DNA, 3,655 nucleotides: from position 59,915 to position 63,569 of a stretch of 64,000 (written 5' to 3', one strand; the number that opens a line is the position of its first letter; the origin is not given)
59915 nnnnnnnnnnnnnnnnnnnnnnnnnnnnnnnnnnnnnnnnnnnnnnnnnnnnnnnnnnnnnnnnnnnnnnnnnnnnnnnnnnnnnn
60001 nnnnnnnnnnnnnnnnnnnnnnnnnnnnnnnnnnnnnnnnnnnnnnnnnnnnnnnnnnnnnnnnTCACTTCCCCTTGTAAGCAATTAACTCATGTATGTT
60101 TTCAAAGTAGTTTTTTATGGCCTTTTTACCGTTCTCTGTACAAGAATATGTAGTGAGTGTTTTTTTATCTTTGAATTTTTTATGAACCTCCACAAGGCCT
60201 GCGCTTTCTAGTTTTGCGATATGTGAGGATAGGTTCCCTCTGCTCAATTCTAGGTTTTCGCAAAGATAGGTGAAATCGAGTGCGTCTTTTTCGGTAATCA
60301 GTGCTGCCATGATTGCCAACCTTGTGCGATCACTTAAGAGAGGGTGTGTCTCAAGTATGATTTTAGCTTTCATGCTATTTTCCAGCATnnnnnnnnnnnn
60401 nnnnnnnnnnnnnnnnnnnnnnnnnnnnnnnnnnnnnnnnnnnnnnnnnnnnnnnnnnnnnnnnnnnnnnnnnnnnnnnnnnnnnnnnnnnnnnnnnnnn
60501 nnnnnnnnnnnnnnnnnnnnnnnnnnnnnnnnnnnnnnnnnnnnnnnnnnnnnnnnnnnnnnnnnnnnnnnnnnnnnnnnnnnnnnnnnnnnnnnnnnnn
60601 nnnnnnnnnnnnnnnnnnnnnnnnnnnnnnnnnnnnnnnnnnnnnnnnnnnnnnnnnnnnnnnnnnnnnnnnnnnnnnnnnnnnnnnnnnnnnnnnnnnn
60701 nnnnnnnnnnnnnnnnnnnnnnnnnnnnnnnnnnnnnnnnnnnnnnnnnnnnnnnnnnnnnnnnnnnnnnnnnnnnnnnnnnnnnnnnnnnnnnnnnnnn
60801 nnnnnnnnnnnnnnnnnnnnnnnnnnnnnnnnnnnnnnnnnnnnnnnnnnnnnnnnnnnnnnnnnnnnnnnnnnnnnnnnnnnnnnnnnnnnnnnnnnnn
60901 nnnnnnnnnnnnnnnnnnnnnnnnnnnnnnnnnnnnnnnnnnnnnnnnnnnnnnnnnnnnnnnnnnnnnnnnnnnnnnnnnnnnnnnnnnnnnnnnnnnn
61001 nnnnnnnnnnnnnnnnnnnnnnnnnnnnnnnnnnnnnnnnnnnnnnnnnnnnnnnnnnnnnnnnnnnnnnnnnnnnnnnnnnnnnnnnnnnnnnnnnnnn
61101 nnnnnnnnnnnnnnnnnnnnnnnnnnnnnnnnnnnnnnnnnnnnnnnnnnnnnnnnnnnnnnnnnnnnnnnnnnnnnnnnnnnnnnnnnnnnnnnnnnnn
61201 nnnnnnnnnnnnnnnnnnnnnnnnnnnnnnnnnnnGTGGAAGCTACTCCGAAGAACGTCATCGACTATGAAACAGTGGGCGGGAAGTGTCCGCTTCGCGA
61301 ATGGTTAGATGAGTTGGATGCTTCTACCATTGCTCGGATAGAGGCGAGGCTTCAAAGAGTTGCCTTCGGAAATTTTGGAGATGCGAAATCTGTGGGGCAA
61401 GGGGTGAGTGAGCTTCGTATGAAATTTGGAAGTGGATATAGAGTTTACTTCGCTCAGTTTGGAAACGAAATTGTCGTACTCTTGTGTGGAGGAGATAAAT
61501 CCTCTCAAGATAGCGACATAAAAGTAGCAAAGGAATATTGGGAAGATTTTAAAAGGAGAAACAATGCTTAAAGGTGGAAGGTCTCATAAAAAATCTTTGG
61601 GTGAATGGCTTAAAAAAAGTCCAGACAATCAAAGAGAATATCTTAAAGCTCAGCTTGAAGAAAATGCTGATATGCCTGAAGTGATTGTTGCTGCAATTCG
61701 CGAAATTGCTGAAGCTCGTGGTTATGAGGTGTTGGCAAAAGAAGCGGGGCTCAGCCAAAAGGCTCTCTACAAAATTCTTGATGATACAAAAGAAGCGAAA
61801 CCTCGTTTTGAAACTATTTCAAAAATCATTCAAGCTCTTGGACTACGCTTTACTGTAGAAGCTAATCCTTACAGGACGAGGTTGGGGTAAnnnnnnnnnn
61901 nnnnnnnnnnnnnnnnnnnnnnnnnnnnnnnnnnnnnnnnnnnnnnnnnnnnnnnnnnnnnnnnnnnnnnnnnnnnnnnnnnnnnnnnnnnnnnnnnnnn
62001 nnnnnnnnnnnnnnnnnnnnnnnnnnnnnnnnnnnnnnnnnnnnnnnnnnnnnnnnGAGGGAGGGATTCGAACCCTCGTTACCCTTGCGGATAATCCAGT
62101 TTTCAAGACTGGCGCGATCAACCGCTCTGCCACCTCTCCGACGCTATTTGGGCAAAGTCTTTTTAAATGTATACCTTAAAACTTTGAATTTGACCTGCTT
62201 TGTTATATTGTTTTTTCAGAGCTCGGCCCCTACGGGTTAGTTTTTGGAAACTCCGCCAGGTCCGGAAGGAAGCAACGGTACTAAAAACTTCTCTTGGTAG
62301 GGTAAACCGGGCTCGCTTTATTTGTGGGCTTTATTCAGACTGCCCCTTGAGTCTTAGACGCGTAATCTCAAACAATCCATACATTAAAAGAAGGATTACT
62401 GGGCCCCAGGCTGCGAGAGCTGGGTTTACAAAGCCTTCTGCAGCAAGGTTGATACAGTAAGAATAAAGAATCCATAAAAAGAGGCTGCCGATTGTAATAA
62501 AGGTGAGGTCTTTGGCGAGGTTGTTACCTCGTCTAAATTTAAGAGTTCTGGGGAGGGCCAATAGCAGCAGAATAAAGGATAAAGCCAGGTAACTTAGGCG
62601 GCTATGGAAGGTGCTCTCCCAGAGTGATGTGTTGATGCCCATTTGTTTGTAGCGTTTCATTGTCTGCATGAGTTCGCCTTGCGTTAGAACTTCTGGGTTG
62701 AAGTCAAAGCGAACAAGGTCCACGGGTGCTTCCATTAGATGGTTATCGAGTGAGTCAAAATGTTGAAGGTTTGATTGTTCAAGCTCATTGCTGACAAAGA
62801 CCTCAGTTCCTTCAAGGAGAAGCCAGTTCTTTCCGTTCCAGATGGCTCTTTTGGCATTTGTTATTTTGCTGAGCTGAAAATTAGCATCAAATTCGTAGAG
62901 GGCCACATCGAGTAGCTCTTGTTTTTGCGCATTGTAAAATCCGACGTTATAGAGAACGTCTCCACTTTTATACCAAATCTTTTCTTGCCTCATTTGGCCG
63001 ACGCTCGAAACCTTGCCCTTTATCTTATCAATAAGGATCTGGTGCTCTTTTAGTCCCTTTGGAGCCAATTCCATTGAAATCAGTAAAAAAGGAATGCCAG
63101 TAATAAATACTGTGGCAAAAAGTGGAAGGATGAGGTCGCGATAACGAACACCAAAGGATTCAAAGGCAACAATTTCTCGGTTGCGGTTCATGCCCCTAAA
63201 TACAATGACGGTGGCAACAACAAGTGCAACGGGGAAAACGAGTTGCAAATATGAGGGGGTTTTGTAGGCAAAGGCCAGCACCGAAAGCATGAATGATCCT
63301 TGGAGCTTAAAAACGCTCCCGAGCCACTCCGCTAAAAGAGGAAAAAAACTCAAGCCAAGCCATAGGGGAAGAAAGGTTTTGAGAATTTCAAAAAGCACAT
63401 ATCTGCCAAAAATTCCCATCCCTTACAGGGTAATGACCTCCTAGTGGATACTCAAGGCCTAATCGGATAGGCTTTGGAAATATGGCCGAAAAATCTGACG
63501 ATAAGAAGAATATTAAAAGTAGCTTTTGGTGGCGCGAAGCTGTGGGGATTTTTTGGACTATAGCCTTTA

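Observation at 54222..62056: Minimal int-xis-Replic_Relax integrative element without conjugation genes at tRNA-Ser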

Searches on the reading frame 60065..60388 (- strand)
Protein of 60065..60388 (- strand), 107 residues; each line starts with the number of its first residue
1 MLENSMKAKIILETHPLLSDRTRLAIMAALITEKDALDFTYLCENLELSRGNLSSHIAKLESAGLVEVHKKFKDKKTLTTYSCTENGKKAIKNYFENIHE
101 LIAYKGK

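Call 7: search_protein_families(library=pfam, proteins=[window:60065-60388:-], max_evalue=0.01)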
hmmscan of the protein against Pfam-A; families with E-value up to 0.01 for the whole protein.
window:60065-60388:- (107 aa): 17 families
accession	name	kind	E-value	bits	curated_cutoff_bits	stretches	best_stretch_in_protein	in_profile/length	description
PF13601.12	HTH_34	-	2.1e-21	76.3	27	1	23-102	2-80/80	Winged helix DNA-binding domain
PF12840.13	HTH_20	-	3.8e-09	36.8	27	1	18-69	1-51/51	Helix-turn-helix domain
PF01022.26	HTH_5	-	9.1e-09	35.5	22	1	20-67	1-46/47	Bacterial regulatory protein, arsR family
PF12802.13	MarR_2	-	1.2e-05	25.8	27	1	22-68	6-52/61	MarR family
PF13412.12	HTH_24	-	4.1e-05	23.5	21.9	1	20-67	2-48/48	Winged helix-turn-helix DNA-binding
PF14947.12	HTH_45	-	5.7e-05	23.5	25.5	1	21-95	2-70/77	Winged helix-turn-helix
PF24038.1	DUF7347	-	6.8e-05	23.5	27.6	1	16-63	6-55/77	Domain of unknown function (DUF7347)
PF01047.28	MarR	-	6.8e-05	23.1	24.6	1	30-76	11-57/59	MarR family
PF13463.12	HTH_27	-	0.00016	22.4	22.2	1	42-87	24-68/68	Winged helix DNA-binding domain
PF03551.20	PadR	-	0.0013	19.1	27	1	45-92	25-74/75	Transcriptional regulator PadR-like family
PF09339.16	HTH_IclR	-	0.0015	18.7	22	1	24-67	6-49/52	IclR helix-turn-helix domain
PF04458.17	DUF505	-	0.0025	16.7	28.7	1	53-100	367-412/622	Protein of unknown function (DUF505)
PF13730.12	HTH_36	-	0.0027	17.9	25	1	38-66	27-55/55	Helix-turn-helix domain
PF08279.18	HTH_11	-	0.0031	17.8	25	1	23-68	2-46/55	HTH domain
PF14502.12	HTH_41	-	0.0037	17.1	25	1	42-71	12-41/48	Helix-turn-helix domain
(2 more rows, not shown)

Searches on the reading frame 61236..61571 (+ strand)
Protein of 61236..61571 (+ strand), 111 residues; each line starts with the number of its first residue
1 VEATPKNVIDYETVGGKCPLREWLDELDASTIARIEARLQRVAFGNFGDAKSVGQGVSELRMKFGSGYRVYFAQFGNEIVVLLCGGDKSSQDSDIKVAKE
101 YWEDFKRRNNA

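Call 8: search_protein_families(library=pfam, proteins=[window:61236-61571:+], max_evalue=0.01)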
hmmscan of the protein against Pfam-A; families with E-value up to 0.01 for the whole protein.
window:61236-61571:+ (111 aa): 1 family
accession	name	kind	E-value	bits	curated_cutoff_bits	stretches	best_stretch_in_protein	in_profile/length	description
PF05973.20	Gp49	-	1e-06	29.1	23.9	1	22-92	1-76/90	Phage derived protein Gp49-like (DUF891)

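Call 109: search_protein_families(library=ncbifam, proteins=[window:61236-61571:+], max_evalue=0.001)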
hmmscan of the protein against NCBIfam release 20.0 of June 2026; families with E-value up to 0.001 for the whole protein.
window:61236-61571:+ (111 aa): 1 family
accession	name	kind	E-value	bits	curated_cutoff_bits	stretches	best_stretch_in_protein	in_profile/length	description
TIGR02683.1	upstrm_HI1419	hypoth_equivalog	2e-33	114.6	62.85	1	20-104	9-94/95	type II toxin-antitoxin system RelE/ParE family toxin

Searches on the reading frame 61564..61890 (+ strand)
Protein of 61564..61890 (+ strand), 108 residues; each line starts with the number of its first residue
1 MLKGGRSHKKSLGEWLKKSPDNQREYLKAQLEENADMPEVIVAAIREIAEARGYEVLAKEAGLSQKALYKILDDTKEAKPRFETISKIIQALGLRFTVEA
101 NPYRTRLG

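Call 8: search_protein_families(library=pfam, proteins=[window:61564-61890:+], max_evalue=0.01)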
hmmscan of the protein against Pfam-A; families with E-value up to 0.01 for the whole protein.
window:61564-61890:+ (108 aa): 3 families
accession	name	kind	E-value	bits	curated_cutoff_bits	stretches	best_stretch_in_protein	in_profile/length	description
PF21716.3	dnstrm_HI1420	-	8.5e-18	64.5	27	1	21-98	15-88/90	Probable addiction module antidote protein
PF01381.28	HTH_3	-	3e-05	24.4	23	1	45-96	1-52/55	Helix-turn-helix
PF13443.12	HTH_26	-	0.00049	20.7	22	1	56-96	15-54/63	Cro/C1-type HTH DNA-binding domain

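Call 109: search_protein_families(library=ncbifam, proteins=[window:61564-61890:+], max_evalue=0.001)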
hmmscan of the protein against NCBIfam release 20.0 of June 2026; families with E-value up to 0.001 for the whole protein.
window:61564-61890:+ (108 aa): 2 families
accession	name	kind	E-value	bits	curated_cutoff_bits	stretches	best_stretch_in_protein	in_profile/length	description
TIGR02684.1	dnstrm_HI1420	hypoth_equivalog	2.4e-16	59.7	53.7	1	21-98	15-88/89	addiction module antidote protein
NF048016.1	antoxin_DhiA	equivalog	0.00019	21.9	200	1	36-91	102-156/160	type II toxin-antitoxin system antitoxin DhiA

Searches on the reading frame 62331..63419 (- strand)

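Call 8: search_protein_families(library=pfam, proteins=[window:62331-63419:-], max_evalue=0.01)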
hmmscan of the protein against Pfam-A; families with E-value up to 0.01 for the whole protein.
window:62331-63419:- (362 aa): 1 family
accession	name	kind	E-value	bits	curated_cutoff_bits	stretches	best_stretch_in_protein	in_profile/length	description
PF03739.19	LptF_LptG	-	9.8e-57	193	27.9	1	6-350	1-349/353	Lipopolysaccharide export system permease LptF/LptG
